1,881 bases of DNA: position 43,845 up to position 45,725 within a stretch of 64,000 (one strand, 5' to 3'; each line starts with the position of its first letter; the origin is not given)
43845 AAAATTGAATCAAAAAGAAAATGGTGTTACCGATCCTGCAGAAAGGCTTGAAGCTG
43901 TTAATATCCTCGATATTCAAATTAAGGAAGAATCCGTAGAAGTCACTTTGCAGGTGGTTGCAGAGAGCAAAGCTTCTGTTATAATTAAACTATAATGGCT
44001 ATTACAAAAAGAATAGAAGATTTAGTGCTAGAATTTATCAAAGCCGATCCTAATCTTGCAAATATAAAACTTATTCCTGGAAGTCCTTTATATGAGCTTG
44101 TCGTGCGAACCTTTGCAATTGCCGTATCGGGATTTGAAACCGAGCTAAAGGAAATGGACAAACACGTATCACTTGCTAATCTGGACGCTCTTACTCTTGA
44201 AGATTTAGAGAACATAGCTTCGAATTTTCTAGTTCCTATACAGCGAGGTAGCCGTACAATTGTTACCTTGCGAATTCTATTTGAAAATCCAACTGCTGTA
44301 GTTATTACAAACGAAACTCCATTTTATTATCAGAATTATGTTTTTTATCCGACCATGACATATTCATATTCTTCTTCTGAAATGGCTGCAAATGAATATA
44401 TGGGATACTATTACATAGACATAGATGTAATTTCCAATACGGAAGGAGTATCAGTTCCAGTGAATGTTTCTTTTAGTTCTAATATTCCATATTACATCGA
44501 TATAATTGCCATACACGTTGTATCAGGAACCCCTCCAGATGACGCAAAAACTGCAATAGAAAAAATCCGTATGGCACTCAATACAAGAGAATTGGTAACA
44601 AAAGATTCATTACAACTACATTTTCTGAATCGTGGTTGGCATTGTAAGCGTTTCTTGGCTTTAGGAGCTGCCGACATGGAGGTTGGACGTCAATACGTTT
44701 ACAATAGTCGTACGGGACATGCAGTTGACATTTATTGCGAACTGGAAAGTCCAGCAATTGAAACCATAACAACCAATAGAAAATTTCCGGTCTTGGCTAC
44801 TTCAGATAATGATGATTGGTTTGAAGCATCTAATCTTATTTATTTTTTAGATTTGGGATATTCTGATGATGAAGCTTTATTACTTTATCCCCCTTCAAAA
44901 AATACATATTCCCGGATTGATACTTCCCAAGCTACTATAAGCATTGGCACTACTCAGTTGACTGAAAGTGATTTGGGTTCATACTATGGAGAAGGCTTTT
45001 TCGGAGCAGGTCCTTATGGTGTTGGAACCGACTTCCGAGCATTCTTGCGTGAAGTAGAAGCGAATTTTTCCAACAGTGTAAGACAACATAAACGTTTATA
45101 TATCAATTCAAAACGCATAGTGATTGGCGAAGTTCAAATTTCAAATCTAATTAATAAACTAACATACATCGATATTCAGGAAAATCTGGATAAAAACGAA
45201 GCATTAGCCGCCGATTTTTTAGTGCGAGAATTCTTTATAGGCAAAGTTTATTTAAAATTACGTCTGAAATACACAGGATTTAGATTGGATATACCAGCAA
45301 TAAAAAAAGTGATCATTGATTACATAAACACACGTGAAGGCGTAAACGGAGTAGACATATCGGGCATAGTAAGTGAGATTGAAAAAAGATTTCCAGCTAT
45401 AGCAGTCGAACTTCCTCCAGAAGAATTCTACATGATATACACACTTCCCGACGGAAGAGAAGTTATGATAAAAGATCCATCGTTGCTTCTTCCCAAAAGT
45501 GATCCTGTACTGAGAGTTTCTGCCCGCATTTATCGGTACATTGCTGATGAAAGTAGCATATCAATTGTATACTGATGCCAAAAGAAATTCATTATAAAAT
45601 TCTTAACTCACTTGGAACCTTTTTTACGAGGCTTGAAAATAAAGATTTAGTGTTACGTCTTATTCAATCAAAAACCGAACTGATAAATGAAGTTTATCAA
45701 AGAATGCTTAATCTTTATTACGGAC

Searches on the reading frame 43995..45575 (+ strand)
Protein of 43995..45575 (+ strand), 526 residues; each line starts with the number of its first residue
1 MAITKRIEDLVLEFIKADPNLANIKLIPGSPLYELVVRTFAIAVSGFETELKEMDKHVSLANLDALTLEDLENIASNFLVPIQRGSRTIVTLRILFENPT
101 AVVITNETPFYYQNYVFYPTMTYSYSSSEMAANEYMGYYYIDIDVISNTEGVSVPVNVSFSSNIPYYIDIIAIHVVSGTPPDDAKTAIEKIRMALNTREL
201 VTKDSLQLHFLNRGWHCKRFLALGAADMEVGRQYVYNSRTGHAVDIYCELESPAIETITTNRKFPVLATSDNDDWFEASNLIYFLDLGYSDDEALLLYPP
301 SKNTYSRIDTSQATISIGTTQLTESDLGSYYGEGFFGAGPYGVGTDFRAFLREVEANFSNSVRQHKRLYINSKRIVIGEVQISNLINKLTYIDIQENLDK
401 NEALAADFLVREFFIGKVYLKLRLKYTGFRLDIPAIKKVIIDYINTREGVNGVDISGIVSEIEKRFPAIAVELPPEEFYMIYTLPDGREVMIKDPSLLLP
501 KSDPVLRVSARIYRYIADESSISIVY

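Call 12: search_protein_families(library=pfam, proteins=[window:43995-45575:+])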
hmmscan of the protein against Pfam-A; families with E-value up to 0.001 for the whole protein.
window:43995-45575:+ (526 aa): 0 families

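Call 13: search_protein_families(library=phrogs, proteins=[window:43995-45575:+])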
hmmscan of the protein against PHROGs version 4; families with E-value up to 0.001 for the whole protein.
window:43995-45575:+ (526 aa): 0 families

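Call 54: search_protein_families(library=pfam, max_evalue=1, proteins=[window:43995-45575:+])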
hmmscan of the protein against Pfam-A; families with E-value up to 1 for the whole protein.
window:43995-45575:+ (526 aa): 0 families

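Call 77: search_protein_representatives(protein=window:43995-45575:+)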
Query: 526 residues. Proteins with E-value up to 0.001 (for the whole library): 308; up to 1e-10: 28; up to 1e-30: 3. The best 150 are listed.
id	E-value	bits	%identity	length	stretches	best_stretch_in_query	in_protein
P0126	8.1e-54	199.3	100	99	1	428-526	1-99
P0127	1.1e-47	179.1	29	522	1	7-519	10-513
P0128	6.2e-43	163.4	27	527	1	6-516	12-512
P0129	3.4e-16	75.2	29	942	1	23-249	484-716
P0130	4.1e-15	71.6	28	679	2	23-236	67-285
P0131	4.2e-15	71.6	24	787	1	23-310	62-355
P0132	4.7e-15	71.5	28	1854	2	22-244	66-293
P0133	2.4e-14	69.1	27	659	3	17-234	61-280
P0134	1.4e-13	66.6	27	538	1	22-505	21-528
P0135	4.7e-13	64.9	27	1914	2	23-241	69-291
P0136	7.4e-13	64.2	24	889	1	9-240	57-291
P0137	1.2e-12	63.5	26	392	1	7-201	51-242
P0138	2.2e-12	62.7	27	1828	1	20-241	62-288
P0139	2.2e-12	62.7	25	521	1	28-459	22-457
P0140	2.6e-12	62.4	26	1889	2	24-243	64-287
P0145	1.2e-11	60.3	28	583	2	24-252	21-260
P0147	1.5e-11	59.9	26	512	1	7-480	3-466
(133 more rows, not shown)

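Call 78: search_protein_families(library=pfam, max_evalue=0.001, proteins=[P0127, P0129, P0130, P0131, P0134, P0139, P0147, P0145, P0133])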
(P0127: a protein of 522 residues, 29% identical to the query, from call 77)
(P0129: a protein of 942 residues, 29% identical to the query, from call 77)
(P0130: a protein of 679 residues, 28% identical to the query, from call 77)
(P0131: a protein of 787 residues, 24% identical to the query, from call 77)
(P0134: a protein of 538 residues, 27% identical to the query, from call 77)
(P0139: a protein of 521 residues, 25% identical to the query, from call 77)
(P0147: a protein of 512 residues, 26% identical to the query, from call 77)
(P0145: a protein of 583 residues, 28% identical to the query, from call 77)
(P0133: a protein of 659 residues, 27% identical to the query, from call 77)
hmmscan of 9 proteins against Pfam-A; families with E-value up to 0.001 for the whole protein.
P0127 (522 aa): 0 families

P0129 (942 aa): 1 family
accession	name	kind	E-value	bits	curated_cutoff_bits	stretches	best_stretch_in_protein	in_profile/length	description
PF04865.19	Baseplate_J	-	2.7e-09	37.1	21.1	1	533-664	7-128/255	Baseplate J-like protein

P0130 (679 aa): 1 family
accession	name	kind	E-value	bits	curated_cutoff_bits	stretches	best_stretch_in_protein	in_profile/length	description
PF04865.19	Baseplate_J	-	1.2e-12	48.2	21.1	1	112-247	2-129/255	Baseplate J-like protein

P0131 (787 aa): 1 family
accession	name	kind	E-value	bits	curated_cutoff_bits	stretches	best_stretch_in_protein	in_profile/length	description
PF04865.19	Baseplate_J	-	4e-08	33.3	21.1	1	109-242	4-127/255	Baseplate J-like protein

P0134 (538 aa): 0 families

P0139 (521 aa): 1 family
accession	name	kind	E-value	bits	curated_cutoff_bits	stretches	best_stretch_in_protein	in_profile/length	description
PF04865.19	Baseplate_J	-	2.6e-08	33.9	21.1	1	62-195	2-125/255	Baseplate J-like protein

P0147 (512 aa): 0 families

P0145 (583 aa): 0 families

P0133 (659 aa): 1 family
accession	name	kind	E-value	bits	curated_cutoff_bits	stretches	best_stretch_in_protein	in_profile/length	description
PF04865.19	Baseplate_J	-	1.8e-09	37.7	21.1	1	110-243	3-128/255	Baseplate J-like protein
